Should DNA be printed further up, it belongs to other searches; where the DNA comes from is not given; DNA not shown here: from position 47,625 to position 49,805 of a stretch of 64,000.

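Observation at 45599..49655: Two-gene, about 19-heme module: candidate quinol-to-surface electron conduit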

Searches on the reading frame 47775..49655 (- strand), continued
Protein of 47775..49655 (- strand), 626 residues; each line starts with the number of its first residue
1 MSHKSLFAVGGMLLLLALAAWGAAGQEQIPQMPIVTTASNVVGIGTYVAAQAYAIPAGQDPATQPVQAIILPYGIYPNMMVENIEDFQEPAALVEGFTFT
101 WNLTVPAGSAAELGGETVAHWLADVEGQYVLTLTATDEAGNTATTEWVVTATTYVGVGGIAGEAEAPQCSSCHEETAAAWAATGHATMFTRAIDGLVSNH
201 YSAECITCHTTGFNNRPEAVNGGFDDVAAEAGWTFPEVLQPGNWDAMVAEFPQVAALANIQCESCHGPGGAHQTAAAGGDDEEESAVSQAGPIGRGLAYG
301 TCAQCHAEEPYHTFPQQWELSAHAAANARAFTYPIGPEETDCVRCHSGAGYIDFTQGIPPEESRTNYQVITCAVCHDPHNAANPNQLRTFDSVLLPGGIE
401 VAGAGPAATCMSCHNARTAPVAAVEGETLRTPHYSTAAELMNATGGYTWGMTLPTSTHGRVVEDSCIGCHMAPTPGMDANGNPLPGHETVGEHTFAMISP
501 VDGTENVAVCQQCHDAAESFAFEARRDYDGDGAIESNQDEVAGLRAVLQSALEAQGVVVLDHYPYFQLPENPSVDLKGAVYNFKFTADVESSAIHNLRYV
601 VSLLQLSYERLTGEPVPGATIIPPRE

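Call 46: search_solved_structures(query=A4, max_evalue=1, show_alignments=2)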
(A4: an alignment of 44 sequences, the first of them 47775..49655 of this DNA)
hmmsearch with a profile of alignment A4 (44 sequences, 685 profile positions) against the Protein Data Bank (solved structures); distinct sequences matched with E-value up to 1: 53.
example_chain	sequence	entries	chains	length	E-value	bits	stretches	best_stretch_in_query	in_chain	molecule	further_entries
6i5b_A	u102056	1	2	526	4.5e-28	101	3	279-583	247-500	Uncharacterized protein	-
6qvm_A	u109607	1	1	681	7.1e-16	60.7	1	223-579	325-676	Multiheme cytochrome cf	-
2j7a_A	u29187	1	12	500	7.1e-10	40.9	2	427-576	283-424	CYTOCHROME C NITRITE REDUCTASE NRFA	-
2vr0_A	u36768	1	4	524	7.7e-10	40.8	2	427-576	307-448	CYTOCHROME C NITRITE REDUCTASE, CATALYTIC SUBUNIT NFRA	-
6r2q_A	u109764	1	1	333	6.9e-08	34.3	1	243-356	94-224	Cystathionine beta-synthase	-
6nz0_Z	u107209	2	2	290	8e-08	34.1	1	72-136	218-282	Dyslexia-associated protein KIAA0319-like protein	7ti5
1oah_A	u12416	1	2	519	1.3e-07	33.4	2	424-576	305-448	CYTOCHROME C NITRITE REDUCTASE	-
1bvb_A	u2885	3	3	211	3e-06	28.9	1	153-203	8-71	CYTOCHROME C-554 | CYTOCHROME C554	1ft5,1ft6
4rkm_A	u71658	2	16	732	9.1e-06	27.3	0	263-323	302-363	MccA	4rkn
8bcx_A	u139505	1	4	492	4.9e-05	24.9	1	335-580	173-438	Nitrite reductase (cytochrome; ammonia-forming)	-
7kpn_Z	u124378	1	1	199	0.00041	21.8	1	76-128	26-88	Dyslexia-associated protein KIAA0319-like protein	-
7tfs_A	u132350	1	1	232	0.00077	20.9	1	326-386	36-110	Cytochrome c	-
9m8m_C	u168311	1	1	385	0.0026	19.2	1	337-392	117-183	Photosynthetic reaction center cytochrome c subunit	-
3sxq_A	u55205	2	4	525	0.0048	18.3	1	431-580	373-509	Eight-heme nitrite reductase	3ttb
7c9r_C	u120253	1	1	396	0.021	16.2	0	108-170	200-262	Photosynthetic reaction center cytochrome c subunit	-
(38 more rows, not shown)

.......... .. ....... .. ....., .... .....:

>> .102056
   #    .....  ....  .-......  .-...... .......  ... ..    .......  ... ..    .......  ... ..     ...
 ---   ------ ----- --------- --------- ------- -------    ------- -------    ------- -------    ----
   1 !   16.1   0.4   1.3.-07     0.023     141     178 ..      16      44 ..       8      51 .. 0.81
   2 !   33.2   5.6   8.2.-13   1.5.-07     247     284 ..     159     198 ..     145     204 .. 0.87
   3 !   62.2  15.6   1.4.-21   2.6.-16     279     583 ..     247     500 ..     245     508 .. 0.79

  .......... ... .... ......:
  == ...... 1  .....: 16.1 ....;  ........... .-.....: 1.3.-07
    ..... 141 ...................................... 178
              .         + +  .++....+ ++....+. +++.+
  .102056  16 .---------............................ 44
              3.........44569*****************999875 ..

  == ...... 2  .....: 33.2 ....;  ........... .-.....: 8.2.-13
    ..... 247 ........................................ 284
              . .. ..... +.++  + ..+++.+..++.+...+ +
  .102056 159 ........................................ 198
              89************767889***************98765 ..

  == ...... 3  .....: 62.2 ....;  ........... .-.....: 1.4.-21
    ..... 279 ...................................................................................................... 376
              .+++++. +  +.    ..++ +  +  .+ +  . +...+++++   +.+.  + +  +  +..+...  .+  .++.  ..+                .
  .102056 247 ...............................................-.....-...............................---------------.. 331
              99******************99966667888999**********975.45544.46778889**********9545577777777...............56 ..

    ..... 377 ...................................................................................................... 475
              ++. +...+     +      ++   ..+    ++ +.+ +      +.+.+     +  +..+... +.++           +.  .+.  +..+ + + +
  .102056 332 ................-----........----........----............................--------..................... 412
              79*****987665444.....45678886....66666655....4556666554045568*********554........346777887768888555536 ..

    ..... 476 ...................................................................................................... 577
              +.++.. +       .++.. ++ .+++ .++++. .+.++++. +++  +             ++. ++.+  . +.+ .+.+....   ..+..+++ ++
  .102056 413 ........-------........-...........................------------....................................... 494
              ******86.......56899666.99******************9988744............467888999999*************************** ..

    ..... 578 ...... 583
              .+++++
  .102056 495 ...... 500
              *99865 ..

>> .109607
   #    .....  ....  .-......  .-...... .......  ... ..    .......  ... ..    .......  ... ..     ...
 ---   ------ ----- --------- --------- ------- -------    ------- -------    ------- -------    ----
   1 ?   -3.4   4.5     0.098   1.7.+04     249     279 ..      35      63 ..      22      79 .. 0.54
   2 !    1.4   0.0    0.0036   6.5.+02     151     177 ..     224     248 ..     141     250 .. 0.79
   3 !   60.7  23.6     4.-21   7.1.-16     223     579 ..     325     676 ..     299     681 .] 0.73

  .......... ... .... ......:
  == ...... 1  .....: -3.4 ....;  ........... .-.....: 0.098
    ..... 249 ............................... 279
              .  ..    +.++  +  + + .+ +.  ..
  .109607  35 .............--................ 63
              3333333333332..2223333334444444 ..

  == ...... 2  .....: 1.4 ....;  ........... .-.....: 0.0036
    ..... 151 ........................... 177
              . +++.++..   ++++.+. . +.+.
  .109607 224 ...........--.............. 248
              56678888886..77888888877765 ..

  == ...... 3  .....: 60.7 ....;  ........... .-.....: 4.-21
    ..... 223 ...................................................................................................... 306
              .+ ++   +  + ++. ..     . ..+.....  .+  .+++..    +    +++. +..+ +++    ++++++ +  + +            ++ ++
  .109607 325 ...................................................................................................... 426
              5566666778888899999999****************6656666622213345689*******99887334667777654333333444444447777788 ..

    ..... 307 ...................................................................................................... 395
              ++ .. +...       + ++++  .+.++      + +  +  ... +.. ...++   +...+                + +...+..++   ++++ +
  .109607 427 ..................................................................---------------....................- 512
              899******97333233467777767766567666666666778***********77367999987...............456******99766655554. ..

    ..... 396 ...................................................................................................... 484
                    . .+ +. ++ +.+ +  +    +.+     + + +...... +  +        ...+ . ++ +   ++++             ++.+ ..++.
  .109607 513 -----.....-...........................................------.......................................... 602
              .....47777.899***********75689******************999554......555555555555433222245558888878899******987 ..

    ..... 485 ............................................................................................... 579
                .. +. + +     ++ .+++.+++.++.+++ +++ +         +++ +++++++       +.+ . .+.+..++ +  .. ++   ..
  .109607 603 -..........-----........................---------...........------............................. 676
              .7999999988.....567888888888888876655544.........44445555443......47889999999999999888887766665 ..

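Call 55: search_protein_families(library=pfam, proteins=[L028:8586-11477:+, L029:9428-12166:+, L045:9677-11800:+, L050:9911-12058:+, L027:9791-12577:+, L047:9779-12550:+, L020:9911-12187:+, L036:9608-11806:+, L014:8960-11641:+, L017:9710-12529:+], max_evalue=0.001)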
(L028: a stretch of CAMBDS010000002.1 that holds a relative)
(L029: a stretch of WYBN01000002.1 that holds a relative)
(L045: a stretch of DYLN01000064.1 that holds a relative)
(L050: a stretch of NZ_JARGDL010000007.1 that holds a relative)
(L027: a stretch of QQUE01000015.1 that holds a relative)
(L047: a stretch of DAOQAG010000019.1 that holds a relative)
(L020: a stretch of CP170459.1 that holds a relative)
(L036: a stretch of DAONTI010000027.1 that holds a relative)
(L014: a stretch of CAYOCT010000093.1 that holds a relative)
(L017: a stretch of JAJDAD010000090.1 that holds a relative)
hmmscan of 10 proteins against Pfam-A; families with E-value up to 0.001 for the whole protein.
L028:8586-11477:+ (963 aa): 7 families
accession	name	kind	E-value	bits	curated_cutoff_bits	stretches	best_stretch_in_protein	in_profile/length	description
PF14522.11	Cytochrome_C7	-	7.1e-12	45.4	24.8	0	299-383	3-66/67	Cytochrome c7 and related cytochrome c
PF14537.11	Cytochrom_c3_2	-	1.6e-09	38.5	25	1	246-318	3-66/79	Cytochrome c3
PF22113.1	Mtrc-MtrF_II-IV_dom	-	7.5e-09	35.8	30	0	143-261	77-168/176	Outer membrane cytochrome MtrC/MtrF-like, domains II/IV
PF18962.6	Por_Secre_tail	-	3.4e-08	34.1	27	1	885-959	2-73/75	Secretion system C-terminal sorting domain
PF02335.20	Cytochrom_C552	-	2.4e-06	27.2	24.1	1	426-571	237-378/438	Cytochrome c552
PF09699.15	Paired_CXXCH_1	-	3.2e-05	24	20.6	0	251-286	8-38/41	Doubled CXXCH motif (Paired_CXXCH_1)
PF13860.13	FlgD_ig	-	6.6e-05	23.2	27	1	895-950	12-75/79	FlgD Ig-like domain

L029:9428-12166:+ (912 aa): 6 families
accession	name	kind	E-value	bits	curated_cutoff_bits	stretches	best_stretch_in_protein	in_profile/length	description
PF14522.11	Cytochrome_C7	-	4.8e-11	42.7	24.8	0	218-290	12-67/67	Cytochrome c7 and related cytochrome c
PF18962.6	Por_Secre_tail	-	3.1e-10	40.7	27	1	834-908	2-73/75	Secretion system C-terminal sorting domain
PF22113.1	Mtrc-MtrF_II-IV_dom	-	4.6e-09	36.5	30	1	239-327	73-170/176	Outer membrane cytochrome MtrC/MtrF-like, domains II/IV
PF14537.11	Cytochrom_c3_2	-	1.6e-06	28.9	25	0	278-327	22-71/79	Cytochrome c3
PF13860.13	FlgD_ig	-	2.1e-05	24.8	27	1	841-899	9-75/79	FlgD Ig-like domain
PF09699.15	Paired_CXXCH_1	-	2.4e-05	24.3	20.6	0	315-333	8-24/41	Doubled CXXCH motif (Paired_CXXCH_1)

L045:9677-11800:+ (707 aa): 7 families
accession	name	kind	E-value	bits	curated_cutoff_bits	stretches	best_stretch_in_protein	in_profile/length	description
PF14522.11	Cytochrome_C7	-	1.7e-14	53.8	24.8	0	329-407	8-67/67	Cytochrome c7 and related cytochrome c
PF22113.1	Mtrc-MtrF_II-IV_dom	-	7.4e-14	52.1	30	1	175-282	83-168/176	Outer membrane cytochrome MtrC/MtrF-like, domains II/IV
PF18962.6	Por_Secre_tail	-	1.1e-10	42.1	27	1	629-703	2-73/75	Secretion system C-terminal sorting domain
PF13435.11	Cytochrome_C554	-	1.7e-06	29.3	20.8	1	176-234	2-63/84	Cytochrome c554 and c-prime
PF09699.15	Paired_CXXCH_1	-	4e-06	26.8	20.6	0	364-409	8-39/41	Doubled CXXCH motif (Paired_CXXCH_1)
PF14537.11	Cytochrom_c3_2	-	5.8e-05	23.9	25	0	269-343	5-66/79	Cytochrome c3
PF13860.13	FlgD_ig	-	9.4e-05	22.8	27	0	638-694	13-75/79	FlgD Ig-like domain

L050:9911-12058:+ (715 aa): 9 families
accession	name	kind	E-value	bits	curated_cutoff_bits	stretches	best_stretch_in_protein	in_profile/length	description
PF14522.11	Cytochrome_C7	-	1.5e-12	47.6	24.8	1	251-327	9-67/67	Cytochrome c7 and related cytochrome c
PF13435.11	Cytochrome_C554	-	1.1e-11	45.9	20.8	1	163-221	1-67/84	Cytochrome c554 and c-prime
PF18962.6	Por_Secre_tail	-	1.6e-11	44.8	27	1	637-712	2-74/75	Secretion system C-terminal sorting domain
PF22113.1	Mtrc-MtrF_II-IV_dom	-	6.1e-11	42.6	30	1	203-332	29-169/176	Outer membrane cytochrome MtrC/MtrF-like, domains II/IV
PF09699.15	Paired_CXXCH_1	-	2.8e-09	36.9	20.6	0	354-376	9-31/41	Doubled CXXCH motif (Paired_CXXCH_1)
PF14537.11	Cytochrom_c3_2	-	1.3e-06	29.2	25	0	308-364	28-70/79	Cytochrome c3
PF02085.21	Cytochrom_CIII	-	7.3e-06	26.7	22.9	0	254-358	29-101/101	Class III cytochrome C family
PF13860.13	FlgD_ig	-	1.4e-05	25.4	27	1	651-702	18-75/79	FlgD Ig-like domain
PF00630.25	Filamin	-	0.00059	21.1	26.9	0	63-132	13-81/93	Filamin/ABP280 repeat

L027:9791-12577:+ (928 aa): 7 families
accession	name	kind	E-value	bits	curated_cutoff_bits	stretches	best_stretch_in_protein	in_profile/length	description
PF22113.1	Mtrc-MtrF_II-IV_dom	-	2e-11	44.1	30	0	144-248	80-167/176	Outer membrane cytochrome MtrC/MtrF-like, domains II/IV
PF14522.11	Cytochrome_C7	-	3.9e-11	43.1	24.8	0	230-305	4-67/67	Cytochrome c7 and related cytochrome c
PF13860.13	FlgD_ig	-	4.6e-10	39.8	27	1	854-914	13-74/79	FlgD Ig-like domain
PF09699.15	Paired_CXXCH_1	-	1.1e-06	28.6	20.6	0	326-376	4-38/41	Doubled CXXCH motif (Paired_CXXCH_1)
PF18962.6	Por_Secre_tail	-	1.3e-06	29.1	27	1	845-925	2-74/75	Secretion system C-terminal sorting domain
PF14537.11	Cytochrom_c3_2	-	1.7e-05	25.6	25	0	235-306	4-66/79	Cytochrome c3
PF13435.11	Cytochrome_C554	-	3.3e-05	25.2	20.8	1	147-196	1-63/84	Cytochrome c554 and c-prime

L047:9779-12550:+ (923 aa): 8 families
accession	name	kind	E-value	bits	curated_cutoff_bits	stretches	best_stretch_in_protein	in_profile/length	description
PF22113.1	Mtrc-MtrF_II-IV_dom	-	1.7e-13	50.9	30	1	256-341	73-166/176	Outer membrane cytochrome MtrC/MtrF-like, domains II/IV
PF14522.11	Cytochrome_C7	-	2.3e-13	50.2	24.8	1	235-306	10-67/67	Cytochrome c7 and related cytochrome c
PF13860.13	FlgD_ig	-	6.5e-12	45.7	27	1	860-911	25-76/79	FlgD Ig-like domain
PF18962.6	Por_Secre_tail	-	6e-07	30.1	27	1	840-920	2-74/75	Secretion system C-terminal sorting domain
PF14537.11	Cytochrom_c3_2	-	3.1e-06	28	25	0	237-307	5-66/79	Cytochrome c3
PF13435.11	Cytochrome_C554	-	5.1e-05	24.6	20.8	0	149-199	1-66/84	Cytochrome c554 and c-prime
PF13585.12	CHU_C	-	6.7e-05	23.4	27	0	857-915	26-78/86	CHU_C Type IX secretion signal domain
PF22352.2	K319L-like_PKD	-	7.8e-05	23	27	0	61-125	14-80/84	K319L-like, PKD domain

L020:9911-12187:+ (758 aa): 6 families
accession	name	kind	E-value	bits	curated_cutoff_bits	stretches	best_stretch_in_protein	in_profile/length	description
PF14522.11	Cytochrome_C7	-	5.5e-11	42.6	24.8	0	274-350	9-67/67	Cytochrome c7 and related cytochrome c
PF22113.1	Mtrc-MtrF_II-IV_dom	-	4.6e-10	39.7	30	1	410-523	27-131/176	Outer membrane cytochrome MtrC/MtrF-like, domains II/IV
PF18884.5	TSP3_bac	-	2e-07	31.2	25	0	615-632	1-17/22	Bacterial TSP3 repeat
PF13435.11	Cytochrome_C554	-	3.4e-05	25.1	20.8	0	190-236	2-61/84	Cytochrome c554 and c-prime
PF14537.11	Cytochrom_c3_2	-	7.5e-05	23.6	25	0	275-379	4-78/79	Cytochrome c3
PF09699.15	Paired_CXXCH_1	-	0.00057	20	20.6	1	375-420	9-39/41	Doubled CXXCH motif (Paired_CXXCH_1)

L036:9608-11806:+ (732 aa): 5 families
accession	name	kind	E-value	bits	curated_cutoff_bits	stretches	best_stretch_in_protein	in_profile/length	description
PF22113.1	Mtrc-MtrF_II-IV_dom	-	3.9e-15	56.3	30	1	283-364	76-166/176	Outer membrane cytochrome MtrC/MtrF-like, domains II/IV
PF14522.11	Cytochrome_C7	-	6.9e-10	39.1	24.8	0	258-331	12-66/67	Cytochrome c7 and related cytochrome c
PF09699.15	Paired_CXXCH_1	-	4.1e-08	33.2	20.6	1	356-401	8-38/41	Doubled CXXCH motif (Paired_CXXCH_1)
PF14537.11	Cytochrom_c3_2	-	6.1e-08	33.5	25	0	290-367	8-70/79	Cytochrome c3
PF13435.11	Cytochrome_C554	-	0.00031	22.1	20.8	0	167-220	2-63/84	Cytochrome c554 and c-prime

L014:8960-11641:+ (893 aa): 12 families
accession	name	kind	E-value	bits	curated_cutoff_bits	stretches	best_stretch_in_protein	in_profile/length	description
PF13927.12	Ig_3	-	6.4e-26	91.1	30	2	32-99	2-78/78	Immunoglobulin domain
PF07679.22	I-set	-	2.3e-25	88.9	23.7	2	32-108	1-86/90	Immunoglobulin I-set domain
PF13895.12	Ig_2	-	9.7e-17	61.4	27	2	32-113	2-79/79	Immunoglobulin domain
PF14522.11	Cytochrome_C7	-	1.2e-15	57.5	24.8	1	599-677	12-67/67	Cytochrome c7 and related cytochrome c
PF00047.31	ig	-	1.7e-13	51.1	21.8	2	40-106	2-79/81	Immunoglobulin domain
PF22113.1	Mtrc-MtrF_II-IV_dom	-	2.3e-13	50.5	30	2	556-643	75-169/176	Outer membrane cytochrome MtrC/MtrF-like, domains II/IV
PF22352.2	K319L-like_PKD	-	7.9e-08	32.7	27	0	333-409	11-79/84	K319L-like, PKD domain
PF07686.23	V-set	-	1.3e-07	32.3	26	0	76-113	71-108/109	Immunoglobulin V-set domain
PF09699.15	Paired_CXXCH_1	-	4.7e-07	29.8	20.6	0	632-678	8-38/41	Doubled CXXCH motif (Paired_CXXCH_1)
PF13004.13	BACON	-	1.4e-06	28.6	25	1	151-209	3-60/61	Putative binding domain, N-terminal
PF14537.11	Cytochrom_c3_2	-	6.4e-06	27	25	0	599-643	25-70/79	Cytochrome c3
PF13435.11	Cytochrome_C554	-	7.1e-06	27.3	20.8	0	564-637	1-83/84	Cytochrome c554 and c-prime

L017:9710-12529:+ (939 aa): 5 families
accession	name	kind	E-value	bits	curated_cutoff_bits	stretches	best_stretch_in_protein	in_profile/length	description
PF22113.1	Mtrc-MtrF_II-IV_dom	-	1.2e-11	44.9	30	1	280-363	75-169/176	Outer membrane cytochrome MtrC/MtrF-like, domains II/IV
PF18962.6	Por_Secre_tail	-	2.7e-09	37.6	27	1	861-936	2-74/75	Secretion system C-terminal sorting domain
PF14522.11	Cytochrome_C7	-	7.5e-08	32.5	24.8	0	285-330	12-51/67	Cytochrome c7 and related cytochrome c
PF14537.11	Cytochrom_c3_2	-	8.2e-07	29.8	25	1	257-329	3-66/79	Cytochrome c3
PF09699.15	Paired_CXXCH_1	-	0.00023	21.2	20.6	0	262-296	8-39/41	Doubled CXXCH motif (Paired_CXXCH_1)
